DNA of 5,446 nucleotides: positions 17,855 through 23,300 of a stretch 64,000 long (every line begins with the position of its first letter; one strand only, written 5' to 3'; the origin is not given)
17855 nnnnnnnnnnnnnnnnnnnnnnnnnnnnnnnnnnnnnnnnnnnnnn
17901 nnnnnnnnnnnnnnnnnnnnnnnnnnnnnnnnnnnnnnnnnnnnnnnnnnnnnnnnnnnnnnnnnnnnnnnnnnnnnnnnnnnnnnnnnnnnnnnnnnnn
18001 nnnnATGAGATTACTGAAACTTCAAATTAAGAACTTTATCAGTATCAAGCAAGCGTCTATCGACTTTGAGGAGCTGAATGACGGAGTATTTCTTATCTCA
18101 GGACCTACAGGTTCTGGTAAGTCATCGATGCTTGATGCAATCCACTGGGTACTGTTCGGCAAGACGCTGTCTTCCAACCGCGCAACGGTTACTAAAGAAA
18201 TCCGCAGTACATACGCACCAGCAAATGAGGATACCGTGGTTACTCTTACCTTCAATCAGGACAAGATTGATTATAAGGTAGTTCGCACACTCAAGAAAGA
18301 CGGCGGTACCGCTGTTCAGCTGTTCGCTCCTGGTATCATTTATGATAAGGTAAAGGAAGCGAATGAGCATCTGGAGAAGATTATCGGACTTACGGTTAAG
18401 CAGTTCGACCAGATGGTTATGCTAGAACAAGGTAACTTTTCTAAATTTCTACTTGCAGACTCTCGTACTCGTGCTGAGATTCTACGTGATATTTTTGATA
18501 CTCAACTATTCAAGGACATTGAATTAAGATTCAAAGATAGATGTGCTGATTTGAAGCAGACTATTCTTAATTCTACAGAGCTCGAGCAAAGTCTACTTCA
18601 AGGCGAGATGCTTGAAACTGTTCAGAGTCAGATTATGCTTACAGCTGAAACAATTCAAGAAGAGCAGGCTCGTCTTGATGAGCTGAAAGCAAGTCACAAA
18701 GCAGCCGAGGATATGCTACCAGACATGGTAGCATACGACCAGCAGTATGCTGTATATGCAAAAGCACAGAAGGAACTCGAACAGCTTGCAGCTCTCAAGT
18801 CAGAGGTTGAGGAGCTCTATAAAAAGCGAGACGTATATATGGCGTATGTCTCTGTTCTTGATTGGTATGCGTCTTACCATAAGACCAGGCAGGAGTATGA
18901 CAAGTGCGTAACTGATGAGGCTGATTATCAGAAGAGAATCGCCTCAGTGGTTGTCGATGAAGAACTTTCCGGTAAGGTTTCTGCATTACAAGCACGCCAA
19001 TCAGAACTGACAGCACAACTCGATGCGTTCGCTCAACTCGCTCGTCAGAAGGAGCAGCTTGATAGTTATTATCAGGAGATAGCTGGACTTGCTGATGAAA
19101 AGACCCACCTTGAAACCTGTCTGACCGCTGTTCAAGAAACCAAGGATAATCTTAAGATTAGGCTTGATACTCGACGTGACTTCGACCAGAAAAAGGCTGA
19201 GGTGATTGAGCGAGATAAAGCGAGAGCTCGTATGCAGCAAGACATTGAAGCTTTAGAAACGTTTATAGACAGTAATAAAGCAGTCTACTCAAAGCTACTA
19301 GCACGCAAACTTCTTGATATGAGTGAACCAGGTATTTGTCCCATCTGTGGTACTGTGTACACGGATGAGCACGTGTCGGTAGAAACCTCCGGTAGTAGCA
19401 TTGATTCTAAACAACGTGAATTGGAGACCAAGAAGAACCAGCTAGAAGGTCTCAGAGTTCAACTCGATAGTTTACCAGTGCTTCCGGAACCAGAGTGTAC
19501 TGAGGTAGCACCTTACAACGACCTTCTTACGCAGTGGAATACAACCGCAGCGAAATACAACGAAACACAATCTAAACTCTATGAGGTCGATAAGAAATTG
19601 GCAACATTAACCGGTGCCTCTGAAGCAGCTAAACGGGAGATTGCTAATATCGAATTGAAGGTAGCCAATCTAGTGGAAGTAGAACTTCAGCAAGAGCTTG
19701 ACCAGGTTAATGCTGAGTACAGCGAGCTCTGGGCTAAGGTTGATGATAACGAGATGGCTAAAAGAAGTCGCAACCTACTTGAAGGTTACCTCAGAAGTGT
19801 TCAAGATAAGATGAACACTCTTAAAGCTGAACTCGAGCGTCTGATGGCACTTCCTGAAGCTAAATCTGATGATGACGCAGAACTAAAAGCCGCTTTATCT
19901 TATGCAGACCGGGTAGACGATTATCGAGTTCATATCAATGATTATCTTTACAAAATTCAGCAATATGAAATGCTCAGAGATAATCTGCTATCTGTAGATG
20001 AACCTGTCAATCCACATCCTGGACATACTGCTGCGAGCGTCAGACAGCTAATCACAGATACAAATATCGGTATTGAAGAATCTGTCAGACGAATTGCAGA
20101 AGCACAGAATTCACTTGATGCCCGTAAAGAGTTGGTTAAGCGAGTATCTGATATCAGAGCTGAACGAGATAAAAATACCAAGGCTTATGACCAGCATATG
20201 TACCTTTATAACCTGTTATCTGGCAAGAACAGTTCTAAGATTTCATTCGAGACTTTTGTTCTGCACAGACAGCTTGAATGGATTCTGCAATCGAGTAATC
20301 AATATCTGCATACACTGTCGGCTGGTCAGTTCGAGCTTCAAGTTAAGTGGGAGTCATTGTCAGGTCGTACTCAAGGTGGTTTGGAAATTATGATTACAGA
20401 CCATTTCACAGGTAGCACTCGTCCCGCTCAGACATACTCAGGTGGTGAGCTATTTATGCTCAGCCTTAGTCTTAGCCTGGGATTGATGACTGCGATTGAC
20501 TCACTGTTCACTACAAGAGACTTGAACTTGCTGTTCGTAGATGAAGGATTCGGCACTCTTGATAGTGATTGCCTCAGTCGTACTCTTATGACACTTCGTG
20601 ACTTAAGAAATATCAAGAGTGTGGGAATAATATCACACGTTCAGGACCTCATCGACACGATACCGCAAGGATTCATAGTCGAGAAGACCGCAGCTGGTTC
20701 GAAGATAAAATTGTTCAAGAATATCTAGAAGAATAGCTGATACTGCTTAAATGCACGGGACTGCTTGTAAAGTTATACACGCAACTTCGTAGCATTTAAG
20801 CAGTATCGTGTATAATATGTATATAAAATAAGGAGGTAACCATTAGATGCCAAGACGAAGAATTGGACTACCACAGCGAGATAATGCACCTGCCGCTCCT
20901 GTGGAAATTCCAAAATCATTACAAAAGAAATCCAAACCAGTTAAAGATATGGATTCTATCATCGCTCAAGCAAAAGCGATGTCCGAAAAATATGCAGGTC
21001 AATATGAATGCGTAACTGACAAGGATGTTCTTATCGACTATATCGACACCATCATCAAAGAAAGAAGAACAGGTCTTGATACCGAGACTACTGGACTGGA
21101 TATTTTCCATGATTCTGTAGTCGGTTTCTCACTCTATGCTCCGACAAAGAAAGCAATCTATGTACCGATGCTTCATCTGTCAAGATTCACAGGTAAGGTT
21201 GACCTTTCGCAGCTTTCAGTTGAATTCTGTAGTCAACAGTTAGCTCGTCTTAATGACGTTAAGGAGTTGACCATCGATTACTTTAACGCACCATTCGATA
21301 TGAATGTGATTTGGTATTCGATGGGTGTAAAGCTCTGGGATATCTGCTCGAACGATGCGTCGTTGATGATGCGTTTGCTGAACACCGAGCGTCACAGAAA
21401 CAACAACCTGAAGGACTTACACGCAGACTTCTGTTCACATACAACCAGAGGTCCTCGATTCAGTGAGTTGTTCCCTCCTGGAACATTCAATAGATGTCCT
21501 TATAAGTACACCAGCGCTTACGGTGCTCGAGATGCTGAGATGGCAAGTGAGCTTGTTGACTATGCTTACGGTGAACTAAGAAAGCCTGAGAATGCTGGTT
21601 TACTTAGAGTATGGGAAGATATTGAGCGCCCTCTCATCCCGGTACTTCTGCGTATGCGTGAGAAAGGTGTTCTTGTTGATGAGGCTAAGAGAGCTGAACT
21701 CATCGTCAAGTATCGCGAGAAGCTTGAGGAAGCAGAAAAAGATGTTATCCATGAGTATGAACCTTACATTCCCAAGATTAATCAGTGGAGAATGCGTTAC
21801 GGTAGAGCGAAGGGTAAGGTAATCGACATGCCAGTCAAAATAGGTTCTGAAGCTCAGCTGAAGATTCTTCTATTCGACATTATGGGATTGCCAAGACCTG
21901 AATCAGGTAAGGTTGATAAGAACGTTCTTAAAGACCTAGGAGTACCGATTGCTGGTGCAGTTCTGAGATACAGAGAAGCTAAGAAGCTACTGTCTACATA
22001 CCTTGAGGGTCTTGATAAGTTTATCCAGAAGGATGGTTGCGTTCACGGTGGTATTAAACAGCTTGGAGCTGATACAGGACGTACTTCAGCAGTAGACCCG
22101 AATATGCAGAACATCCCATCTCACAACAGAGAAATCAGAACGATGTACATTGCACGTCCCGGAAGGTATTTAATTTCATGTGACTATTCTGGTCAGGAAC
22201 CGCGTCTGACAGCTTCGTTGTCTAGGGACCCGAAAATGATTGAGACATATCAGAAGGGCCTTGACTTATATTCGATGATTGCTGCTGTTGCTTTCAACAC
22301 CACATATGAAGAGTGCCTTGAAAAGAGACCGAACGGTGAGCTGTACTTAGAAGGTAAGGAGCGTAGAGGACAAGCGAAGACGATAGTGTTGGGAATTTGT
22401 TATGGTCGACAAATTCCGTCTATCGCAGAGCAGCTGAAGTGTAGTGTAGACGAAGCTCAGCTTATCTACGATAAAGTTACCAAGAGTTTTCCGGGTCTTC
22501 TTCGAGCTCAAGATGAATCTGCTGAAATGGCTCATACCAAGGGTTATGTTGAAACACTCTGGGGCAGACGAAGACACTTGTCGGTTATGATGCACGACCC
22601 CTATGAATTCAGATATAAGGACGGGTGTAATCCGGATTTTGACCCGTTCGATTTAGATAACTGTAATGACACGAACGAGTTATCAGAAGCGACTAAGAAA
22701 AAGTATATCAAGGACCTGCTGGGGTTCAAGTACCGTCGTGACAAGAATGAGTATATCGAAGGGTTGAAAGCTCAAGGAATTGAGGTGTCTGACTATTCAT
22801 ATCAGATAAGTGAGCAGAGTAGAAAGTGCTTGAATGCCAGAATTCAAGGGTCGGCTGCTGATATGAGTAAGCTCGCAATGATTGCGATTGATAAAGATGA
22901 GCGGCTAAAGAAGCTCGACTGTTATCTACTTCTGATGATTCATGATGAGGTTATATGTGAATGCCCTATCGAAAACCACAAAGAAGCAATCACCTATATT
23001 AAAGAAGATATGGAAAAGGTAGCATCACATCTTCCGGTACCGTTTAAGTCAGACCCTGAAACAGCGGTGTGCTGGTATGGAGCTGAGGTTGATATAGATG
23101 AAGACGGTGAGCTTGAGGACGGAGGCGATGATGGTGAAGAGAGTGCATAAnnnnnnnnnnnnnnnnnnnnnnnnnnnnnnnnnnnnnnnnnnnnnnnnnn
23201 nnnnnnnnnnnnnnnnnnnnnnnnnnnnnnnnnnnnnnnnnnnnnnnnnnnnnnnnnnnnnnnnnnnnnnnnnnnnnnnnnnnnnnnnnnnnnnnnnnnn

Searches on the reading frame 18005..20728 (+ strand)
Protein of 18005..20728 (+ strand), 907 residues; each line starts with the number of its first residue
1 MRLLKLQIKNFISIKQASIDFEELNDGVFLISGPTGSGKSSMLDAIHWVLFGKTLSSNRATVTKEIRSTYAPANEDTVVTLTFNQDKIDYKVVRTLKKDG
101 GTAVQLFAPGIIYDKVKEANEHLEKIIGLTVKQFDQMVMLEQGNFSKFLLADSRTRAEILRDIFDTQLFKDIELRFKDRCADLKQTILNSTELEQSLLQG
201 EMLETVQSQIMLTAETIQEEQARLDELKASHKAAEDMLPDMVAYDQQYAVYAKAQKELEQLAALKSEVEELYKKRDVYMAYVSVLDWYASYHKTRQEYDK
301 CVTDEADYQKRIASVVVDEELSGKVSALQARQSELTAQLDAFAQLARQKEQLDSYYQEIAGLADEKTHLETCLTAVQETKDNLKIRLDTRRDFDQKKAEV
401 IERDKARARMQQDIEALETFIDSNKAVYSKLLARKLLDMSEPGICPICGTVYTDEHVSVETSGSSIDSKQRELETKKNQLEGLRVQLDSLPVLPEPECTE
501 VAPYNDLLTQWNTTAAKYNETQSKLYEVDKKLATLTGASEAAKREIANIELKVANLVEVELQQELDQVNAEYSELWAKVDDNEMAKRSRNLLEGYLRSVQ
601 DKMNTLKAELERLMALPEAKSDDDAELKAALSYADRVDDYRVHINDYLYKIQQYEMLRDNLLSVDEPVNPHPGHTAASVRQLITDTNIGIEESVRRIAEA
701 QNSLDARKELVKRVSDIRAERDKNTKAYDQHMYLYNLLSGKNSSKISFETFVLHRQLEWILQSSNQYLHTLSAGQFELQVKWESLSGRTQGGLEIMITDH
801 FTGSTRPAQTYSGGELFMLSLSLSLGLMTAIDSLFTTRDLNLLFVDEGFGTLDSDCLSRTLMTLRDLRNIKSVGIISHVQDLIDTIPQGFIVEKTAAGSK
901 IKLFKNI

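Call 9: search_protein_families(library=phrogs, proteins=[window:18005-20728:+], max_evalue=0.001)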
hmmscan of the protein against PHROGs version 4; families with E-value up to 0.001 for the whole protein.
window:18005-20728:+ (907 aa): 10 families
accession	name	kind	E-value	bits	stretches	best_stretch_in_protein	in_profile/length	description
phrog_19980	-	unknown function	7.6e-98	330.1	2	1-278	1-281/1068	-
phrog_77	-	DNA, RNA and nucleotide metabolism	1.3e-68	233.4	2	1-617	296-793/967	SbcC-like subunit of palindrome specific endonuclease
phrog_1499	-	unknown function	3e-12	47.5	1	1-369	3-325/427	-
phrog_21388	-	DNA, RNA and nucleotide metabolism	4e-11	44.1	1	1-109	2-113/126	exonuclease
phrog_4747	-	unknown function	9.9e-08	32.5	1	1-93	1-87/610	-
phrog_10445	-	unknown function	2.4e-07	31.3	1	1-58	3-56/296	-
phrog_25363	-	unknown function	8.5e-07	30.1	1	1-58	5-59/77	-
phrog_9802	-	unknown function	3.4e-05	24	1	1-74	3-69/438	-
phrog_8323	-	unknown function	3.6e-05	23.5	1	1-68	49-113/623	-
phrog_16465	-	DNA, RNA and nucleotide metabolism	0.00041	20.5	1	5-52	7-51/491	exonuclease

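Call 10: search_protein_families(library=pfam, proteins=[window:18005-20728:+], max_evalue=0.001)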
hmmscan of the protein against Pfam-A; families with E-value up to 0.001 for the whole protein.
window:18005-20728:+ (907 aa): 6 families
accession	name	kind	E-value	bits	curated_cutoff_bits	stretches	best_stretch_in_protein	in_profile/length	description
PF13476.12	AAA_23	-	6.9e-22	79.5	27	1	5-273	1-198/201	AAA domain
PF02463.25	SMC_N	-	7.5e-14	52.1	40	1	3-885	2-204/220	RecF/RecN/SMC N terminal domain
PF13555.12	AAA_29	-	1.5e-09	37.9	27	1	4-60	2-57/61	P-loop containing region of AAA domain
PF13175.12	AAA_15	-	1e-07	32.3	32.1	1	1-204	1-192/374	AAA ATPase domain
PF13514.12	AAA_27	-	2.5e-07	30.9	22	1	1-60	1-60/206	AAA domain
PF13558.12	SbcC_Walker_B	-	2.3e-05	25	27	1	805-864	27-88/90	SbcC/RAD50-like, Walker B motif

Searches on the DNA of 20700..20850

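Call 85: search_rna_families(source=window, start=20700, end=20850, threshold=evalue, max_evalue=10)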
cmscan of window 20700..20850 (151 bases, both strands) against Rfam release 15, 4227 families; matches with E-value up to 10: 8.
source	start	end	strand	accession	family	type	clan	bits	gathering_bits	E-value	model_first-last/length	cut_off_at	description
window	20741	20804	-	RF04252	mir-8186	Gene; miRNA;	-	25.9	80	0.0006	1-61/61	no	mir-8186 microRNA precursor family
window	20742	20805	+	RF04252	mir-8186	Gene; miRNA;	-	25.3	80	0.00093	1-61/61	no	mir-8186 microRNA precursor family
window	20741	20805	+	RF03403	mir-5366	Gene; miRNA;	-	24.5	73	0.0023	1-71/71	no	mir-5366 microRNA precursor family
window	20738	20808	+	RF03747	mir-4536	Gene; miRNA;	-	18.9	76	0.31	1-88/88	no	mir-4536 microRNA precursor family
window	20736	20811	+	RF04138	mir-9243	Gene; miRNA;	-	17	83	0.55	1-86/86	no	mir-9243 microRNA precursor family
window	20772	20849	+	RF02934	caiA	Gene; sRNA;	-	16.1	55.5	1.8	1-78/78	no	caiA RNA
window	20740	20806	-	RF03747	mir-4536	Gene; miRNA;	-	15.3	76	2.5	1-88/88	no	mir-4536 microRNA precursor family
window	20740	20806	-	RF00666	mir-32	Gene; miRNA;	-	12.3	70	5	1-70/70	no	mir-32 microRNA precursor family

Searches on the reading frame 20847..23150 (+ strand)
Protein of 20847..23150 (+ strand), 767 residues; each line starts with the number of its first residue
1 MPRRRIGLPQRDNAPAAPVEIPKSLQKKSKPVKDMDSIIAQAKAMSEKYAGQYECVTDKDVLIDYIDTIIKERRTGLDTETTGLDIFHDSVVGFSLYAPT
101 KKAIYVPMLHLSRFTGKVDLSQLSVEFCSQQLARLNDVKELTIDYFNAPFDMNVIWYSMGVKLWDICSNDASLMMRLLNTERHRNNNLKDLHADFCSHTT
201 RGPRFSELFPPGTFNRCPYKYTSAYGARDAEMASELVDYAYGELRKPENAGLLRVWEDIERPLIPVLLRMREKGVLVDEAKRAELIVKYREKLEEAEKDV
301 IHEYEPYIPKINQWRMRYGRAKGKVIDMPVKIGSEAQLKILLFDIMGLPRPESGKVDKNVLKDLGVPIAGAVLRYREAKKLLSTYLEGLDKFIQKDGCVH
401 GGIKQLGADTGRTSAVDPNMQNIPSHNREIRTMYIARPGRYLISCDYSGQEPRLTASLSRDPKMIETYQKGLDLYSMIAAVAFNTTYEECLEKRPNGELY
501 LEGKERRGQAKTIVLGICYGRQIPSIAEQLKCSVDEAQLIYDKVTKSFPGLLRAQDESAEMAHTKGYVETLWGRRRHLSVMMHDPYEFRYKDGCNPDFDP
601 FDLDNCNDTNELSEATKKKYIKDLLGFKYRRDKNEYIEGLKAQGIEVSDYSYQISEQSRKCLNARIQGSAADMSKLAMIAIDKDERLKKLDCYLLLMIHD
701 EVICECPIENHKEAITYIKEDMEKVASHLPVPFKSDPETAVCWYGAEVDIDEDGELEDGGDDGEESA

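Call 9: search_protein_families(library=phrogs, proteins=[window:20847-23150:+], max_evalue=0.001)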
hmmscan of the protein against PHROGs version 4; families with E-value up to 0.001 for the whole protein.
window:20847-23150:+ (767 aa): 9 families
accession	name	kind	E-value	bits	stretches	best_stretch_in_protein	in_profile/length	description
phrog_17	-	DNA, RNA and nucleotide metabolism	8.8e-115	386.1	1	34-752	632-1239/1445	DNA polymerase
phrog_12241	-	DNA, RNA and nucleotide metabolism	1.6e-40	140.5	1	59-435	118-500/502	DNA polymerase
phrog_2573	-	DNA, RNA and nucleotide metabolism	2.4e-33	116.7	1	428-727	3-250/336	DNA polymerase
phrog_5995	-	DNA, RNA and nucleotide metabolism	9.6e-30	104.9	2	613-742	47-174/236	DNA polymerase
phrog_10285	-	DNA, RNA and nucleotide metabolism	1.9e-23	84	1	419-743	31-318/321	DNA polymerase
phrog_15971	-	DNA, RNA and nucleotide metabolism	3.9e-20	73.3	2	355-456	77-180/376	DNA polymerase I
phrog_23226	-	DNA, RNA and nucleotide metabolism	9.7e-16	58.3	1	388-551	284-463/611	DNA polymerase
phrog_24147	-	DNA, RNA and nucleotide metabolism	1.2e-06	29.7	1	660-725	4-65/93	DNA polymerase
phrog_9556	-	DNA, RNA and nucleotide metabolism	9.8e-05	22.5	1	357-423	360-439/441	DNA polymerase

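Call 10: search_protein_families(library=pfam, proteins=[window:20847-23150:+], max_evalue=0.001)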
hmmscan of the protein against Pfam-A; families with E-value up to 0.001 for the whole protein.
window:20847-23150:+ (767 aa): 2 families
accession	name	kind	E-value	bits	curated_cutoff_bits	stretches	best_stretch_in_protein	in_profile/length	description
PF00476.26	DNA_pol_A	-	6.4e-79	266.1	34.3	2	326-582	26-282/381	DNA polymerase family A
PF01612.26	DNA_pol_A_exo1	-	3.6e-05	24.1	23.6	1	53-237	1-165/173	3'-5' exonuclease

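Call 19: search_dna_similar(query=window:20847-23150:+, collection=phages, mode=protein, max_rows=20)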
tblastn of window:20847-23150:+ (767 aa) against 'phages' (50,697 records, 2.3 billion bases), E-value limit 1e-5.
The search stops at 5000 records and this limit was reached: more records match than are counted here, and every count below describes the 5000 best-scoring records only.
Records with a match: at least 5000; places in all: 5003; records where one place covers at least 80% of the query: 525.
Best place of each record, by identity: <60% 5000.
By first word of the organism name: Mycobacterium 992; Vibrio 610; Pseudomonas 366; Salmonella 332; Staphylococcus 325; Escherichia 229; Klebsiella 216; Bacillus 199; Acinetobacter 166; Microbacterium 154; and 112 more.
By host as written in the record: Mycobacterium smegmatis mc2 155 712; - 675; Mycobacterium smegmatis mc#155 132; Pseudomonas aeruginosa 115; Staphylococcus aureus 105; Klebsiella pneumoniae 103; Escherichia coli 76; Microbacterium foliorum NRRL B-24224 75; and 922 more.
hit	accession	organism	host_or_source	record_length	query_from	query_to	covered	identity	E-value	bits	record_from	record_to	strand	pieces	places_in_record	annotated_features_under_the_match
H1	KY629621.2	Streptococcus virus MS1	Streptococcus pneumoniae R6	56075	39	745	92%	37.1%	2e-118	399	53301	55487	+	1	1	DNA polymerase I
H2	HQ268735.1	Streptococcus phage Dp-1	Streptococcus pneumoniae strain R6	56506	39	745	92%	36.5%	1e-119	402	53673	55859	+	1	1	DNA polymerase I | hypothetical protein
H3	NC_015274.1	Streptococcus phage Dp-1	Streptococcus pneumoniae strain R6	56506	39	745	92%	36.5%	1e-119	402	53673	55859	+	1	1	DNA polymerase | hypothetical protein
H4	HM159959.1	Clostridium phage phiCTP1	-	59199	26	745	94%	35.7%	2e-127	425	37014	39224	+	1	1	putative DNA polymerase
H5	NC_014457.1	Clostridium phage phiCTP1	-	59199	26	745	94%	35.7%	2e-127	425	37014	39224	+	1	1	DNA polymerase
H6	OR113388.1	Clostridium phage vB_CtyS-FA88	Clostridium sp.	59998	26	745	94%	35.6%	1e-128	429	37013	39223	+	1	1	putative DNA polymerase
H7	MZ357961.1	Bacillus phage Flasso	Bacillus cereus MCR1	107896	51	745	91%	33.5%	5e-105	360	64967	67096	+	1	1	DNA polymerase I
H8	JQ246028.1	Clostridium phage phi8074-B1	Clostridium sporogenes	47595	51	745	81%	34.2%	5e-71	334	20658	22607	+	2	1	putative DNA-directed DNA polymerase A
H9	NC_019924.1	Clostridium phage phi8074-B1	Clostridium sporogenes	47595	51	745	81%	34.2%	5e-71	334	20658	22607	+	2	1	DNA polymerase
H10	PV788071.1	Clostridium phage CS15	Clostridium sporogenes ATCC-15579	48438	51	745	81%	33.8%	5e-69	329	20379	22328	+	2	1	DNA polymerase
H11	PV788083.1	Clostridium phage CS32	Clostridium sporogenes ATCC-15579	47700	51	745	81%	33.8%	5e-69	328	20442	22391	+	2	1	DNA polymerase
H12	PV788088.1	Clostridium phage CS38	Clostridium sporogenes ATCC-15579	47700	51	745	81%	33.8%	5e-69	328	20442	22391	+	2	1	DNA polymerase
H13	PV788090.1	Clostridium phage CS43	Clostridium sporogenes ATCC-15579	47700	51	745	81%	33.8%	5e-69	328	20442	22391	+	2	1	DNA polymerase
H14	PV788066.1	Clostridium phage CS06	Clostridium sporogenes ATCC-15579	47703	51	745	81%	33.8%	5e-69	328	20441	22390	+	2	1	DNA polymerase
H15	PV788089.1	Clostridium phage CS42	Clostridium sporogenes ATCC-15579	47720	51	745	81%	33.8%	5e-69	328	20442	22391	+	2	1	DNA polymerase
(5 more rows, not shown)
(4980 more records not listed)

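Call 63: find_related_loci(query=window:20847-23150:+, collection=viral_contigs, flank=1500)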
Query window:20847-23150:+ (767 aa) in viral_contigs; peptide patterns used: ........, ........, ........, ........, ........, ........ (x = any residue, [..] = any of these).
17 stretches matched a pattern; 12 encode a relative of the query (tblastn E <= 1e-3); 9 distinct loci.
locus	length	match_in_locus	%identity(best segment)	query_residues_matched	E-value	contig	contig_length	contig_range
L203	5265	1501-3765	97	1-755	0e+0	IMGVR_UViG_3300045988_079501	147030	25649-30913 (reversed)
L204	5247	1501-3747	88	1-745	0e+0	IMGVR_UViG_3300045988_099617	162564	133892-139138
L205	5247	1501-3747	88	1-745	0e+0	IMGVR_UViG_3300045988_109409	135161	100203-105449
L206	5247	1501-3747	88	1-745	0e+0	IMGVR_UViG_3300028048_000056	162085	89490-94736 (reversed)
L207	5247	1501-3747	83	1-745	0e+0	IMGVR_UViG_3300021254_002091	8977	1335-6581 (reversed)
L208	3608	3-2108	84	44-745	0e+0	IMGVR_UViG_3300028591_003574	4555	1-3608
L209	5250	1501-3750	87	1-746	0e+0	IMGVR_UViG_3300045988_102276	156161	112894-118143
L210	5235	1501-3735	86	1-745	0e+0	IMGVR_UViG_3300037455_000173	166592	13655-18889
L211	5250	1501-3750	82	1-746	0e+0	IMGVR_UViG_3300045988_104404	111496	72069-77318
